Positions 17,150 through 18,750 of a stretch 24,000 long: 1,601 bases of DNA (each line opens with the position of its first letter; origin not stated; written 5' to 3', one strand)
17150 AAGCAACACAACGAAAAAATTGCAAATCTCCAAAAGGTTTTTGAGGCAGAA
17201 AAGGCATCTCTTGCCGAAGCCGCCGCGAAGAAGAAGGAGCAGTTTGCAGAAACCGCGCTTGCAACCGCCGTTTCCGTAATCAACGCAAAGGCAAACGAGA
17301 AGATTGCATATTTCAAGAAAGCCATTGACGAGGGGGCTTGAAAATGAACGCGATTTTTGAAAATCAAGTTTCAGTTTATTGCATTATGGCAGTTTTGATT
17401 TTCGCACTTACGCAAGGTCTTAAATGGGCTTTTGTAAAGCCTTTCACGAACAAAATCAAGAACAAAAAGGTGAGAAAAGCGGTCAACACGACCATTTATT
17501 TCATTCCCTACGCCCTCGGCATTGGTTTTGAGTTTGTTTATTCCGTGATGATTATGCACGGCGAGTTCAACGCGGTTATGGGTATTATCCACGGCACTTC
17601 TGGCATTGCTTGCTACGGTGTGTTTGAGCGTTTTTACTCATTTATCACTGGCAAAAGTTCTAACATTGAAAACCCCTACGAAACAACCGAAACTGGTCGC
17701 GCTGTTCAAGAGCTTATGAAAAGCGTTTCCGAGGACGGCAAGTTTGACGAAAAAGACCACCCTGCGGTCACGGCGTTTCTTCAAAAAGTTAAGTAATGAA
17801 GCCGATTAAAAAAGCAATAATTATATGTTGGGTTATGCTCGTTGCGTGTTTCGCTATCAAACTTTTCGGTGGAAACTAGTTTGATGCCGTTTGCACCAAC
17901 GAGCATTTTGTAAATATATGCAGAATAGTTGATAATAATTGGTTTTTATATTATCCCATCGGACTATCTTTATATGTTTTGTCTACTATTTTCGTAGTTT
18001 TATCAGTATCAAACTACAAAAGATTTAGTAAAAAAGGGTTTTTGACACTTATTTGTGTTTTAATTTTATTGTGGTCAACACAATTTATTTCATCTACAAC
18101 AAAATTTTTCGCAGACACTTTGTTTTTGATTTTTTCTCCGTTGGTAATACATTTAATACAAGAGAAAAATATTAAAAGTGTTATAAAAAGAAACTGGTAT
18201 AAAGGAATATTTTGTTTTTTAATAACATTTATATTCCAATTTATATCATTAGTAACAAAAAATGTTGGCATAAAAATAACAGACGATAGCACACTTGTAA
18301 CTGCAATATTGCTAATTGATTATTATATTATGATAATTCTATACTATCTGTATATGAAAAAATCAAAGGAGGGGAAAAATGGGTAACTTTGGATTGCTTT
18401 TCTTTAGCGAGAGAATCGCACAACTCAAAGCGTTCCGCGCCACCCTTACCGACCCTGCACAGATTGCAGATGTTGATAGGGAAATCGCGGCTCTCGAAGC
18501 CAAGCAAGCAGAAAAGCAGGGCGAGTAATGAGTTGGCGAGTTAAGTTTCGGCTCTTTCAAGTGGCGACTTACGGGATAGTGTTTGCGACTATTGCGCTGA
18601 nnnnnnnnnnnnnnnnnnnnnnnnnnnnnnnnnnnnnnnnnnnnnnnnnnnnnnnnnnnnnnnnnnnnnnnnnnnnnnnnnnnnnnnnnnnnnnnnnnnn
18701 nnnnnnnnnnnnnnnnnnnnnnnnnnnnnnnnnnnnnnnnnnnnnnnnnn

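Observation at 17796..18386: Single in-frame amber codon in a membrane gene, in a window where no gene ends in TAG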

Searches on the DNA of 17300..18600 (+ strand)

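Call 6: search_dna_similar(query=window:17300-18600:+, collection=phages, mode=distant, max_rows=30)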
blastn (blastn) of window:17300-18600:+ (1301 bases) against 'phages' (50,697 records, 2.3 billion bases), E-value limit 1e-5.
No match.

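Call 69: build_rna_model(alignment_id=A6, structure=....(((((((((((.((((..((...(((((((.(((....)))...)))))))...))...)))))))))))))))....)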
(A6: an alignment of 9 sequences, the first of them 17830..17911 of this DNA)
Model R1 built from alignment A6 (9 sequences, 82 columns); structure: as given.
model positions 82; base pairs 27; branch points 0; effective number of sequences 1.55; information 0.692 bits per position. Calibrated on 0.2 Mb of random sequence (short: E-values are rough).
structure used (alignment columns):
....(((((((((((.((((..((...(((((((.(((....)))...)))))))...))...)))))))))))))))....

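Call 70: search_with_rna_model(model_id=R1, sources=[window, L001, L002, L003, L004, L005, L006, L007, L008, L009, L010, L011, L012, L013, L014, L015, L016, L017, L018, L019, L020, L021, L022, L023, L024, L025, L026, L027, L028, L029, L030, L031, L032, L033, L034, L035], max_evalue=1, make_alignment=true)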
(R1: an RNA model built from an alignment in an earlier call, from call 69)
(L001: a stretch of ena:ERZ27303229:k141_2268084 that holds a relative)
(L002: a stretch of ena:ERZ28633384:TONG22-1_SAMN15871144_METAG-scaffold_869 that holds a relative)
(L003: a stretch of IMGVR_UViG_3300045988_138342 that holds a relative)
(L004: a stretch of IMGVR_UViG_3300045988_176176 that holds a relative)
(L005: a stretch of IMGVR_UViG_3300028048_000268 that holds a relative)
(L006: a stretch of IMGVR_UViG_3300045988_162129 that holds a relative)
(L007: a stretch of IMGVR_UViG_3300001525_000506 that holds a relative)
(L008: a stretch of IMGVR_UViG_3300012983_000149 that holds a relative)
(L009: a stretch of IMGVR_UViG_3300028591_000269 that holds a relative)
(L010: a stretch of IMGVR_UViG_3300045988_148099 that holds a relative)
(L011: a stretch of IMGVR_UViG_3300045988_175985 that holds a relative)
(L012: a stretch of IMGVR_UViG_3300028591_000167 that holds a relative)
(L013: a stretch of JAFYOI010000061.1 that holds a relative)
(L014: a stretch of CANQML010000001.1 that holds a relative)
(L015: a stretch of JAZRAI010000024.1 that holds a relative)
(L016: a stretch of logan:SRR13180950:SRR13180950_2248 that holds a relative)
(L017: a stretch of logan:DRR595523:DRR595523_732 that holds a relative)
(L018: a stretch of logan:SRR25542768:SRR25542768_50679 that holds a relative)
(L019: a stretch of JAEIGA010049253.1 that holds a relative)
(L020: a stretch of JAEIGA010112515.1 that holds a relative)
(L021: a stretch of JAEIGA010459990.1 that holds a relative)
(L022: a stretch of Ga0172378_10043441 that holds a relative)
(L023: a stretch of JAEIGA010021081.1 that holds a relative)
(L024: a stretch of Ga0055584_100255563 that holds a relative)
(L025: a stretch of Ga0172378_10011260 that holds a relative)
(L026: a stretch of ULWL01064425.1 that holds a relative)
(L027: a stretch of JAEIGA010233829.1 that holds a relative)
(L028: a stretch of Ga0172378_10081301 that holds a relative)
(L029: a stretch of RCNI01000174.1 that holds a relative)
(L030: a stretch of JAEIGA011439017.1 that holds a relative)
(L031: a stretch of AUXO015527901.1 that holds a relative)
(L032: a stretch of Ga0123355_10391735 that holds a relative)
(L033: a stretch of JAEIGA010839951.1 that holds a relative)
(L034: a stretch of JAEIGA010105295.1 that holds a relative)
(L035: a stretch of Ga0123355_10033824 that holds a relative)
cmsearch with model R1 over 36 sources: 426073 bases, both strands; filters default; matches with E-value up to 1: 31.
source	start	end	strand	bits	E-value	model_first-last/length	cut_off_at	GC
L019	4391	4472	+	106.8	1.9e-29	1-82/82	no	0.45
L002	10035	10116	+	106.7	2.1e-29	1-82/82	no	0.46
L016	10035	10116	+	105.2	5.9e-29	1-82/82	no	0.46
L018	10035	10116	+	105.1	6.3e-29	1-82/82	no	0.41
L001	248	329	+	103.5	2e-28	1-82/82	no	0.46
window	17830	17911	+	98.5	7.1e-27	1-82/82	no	0.45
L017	10035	10116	+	96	4.1e-26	1-82/82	no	0.43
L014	1893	1974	+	93.1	3.2e-25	1-82/82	no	0.32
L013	1890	1971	+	75.2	1.1e-19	1-82/82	no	0.45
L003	10023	10104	+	47.4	4.4e-11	1-82/82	no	0.43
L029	10002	10083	+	45.8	1.3e-10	1-82/82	no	0.34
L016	10035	10116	-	34.9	3.2e-07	1-82/82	no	0.46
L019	4391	4472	-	31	5.2e-06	1-82/82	no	0.45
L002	10035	10116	-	31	5.3e-06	1-82/82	no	0.46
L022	95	176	+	30.3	8.5e-06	1-82/82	no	0.32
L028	1327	1408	+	29.8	1.2e-05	1-82/82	no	0.2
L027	2350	2431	+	28.6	2.9e-05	1-82/82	no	0.37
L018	10035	10116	-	28.1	4.2e-05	1-82/82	no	0.41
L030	558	643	+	28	4.6e-05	1-82/82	no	0.36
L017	10035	10116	-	25.7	0.00023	1-82/82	no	0.43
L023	3181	3263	+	25.2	0.00033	1-82/82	no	0.35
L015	10036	10111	+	24.4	0.00059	1-82/82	no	0.32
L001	248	329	-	24.2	0.00064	1-82/82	no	0.46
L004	10032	10113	+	24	0.00076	1-82/82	no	0.43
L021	852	898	+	18.9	0.028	19-65/82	no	0.3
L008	10032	10113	+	17.3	0.087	1-82/82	no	0.23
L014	1893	1974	-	17.3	0.092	1-82/82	no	0.32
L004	9379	9471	-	16.1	0.21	1-82/82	no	0.37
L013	1890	1971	-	15.3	0.38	1-82/82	no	0.45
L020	2542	2623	+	14.7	0.58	1-82/82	no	0.29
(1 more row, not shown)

Alignment A7: 31 matches aligned to the model, 135 columns, each read 5' to 3' on its own strand. Consensus structure (alignment columns), stored with it:
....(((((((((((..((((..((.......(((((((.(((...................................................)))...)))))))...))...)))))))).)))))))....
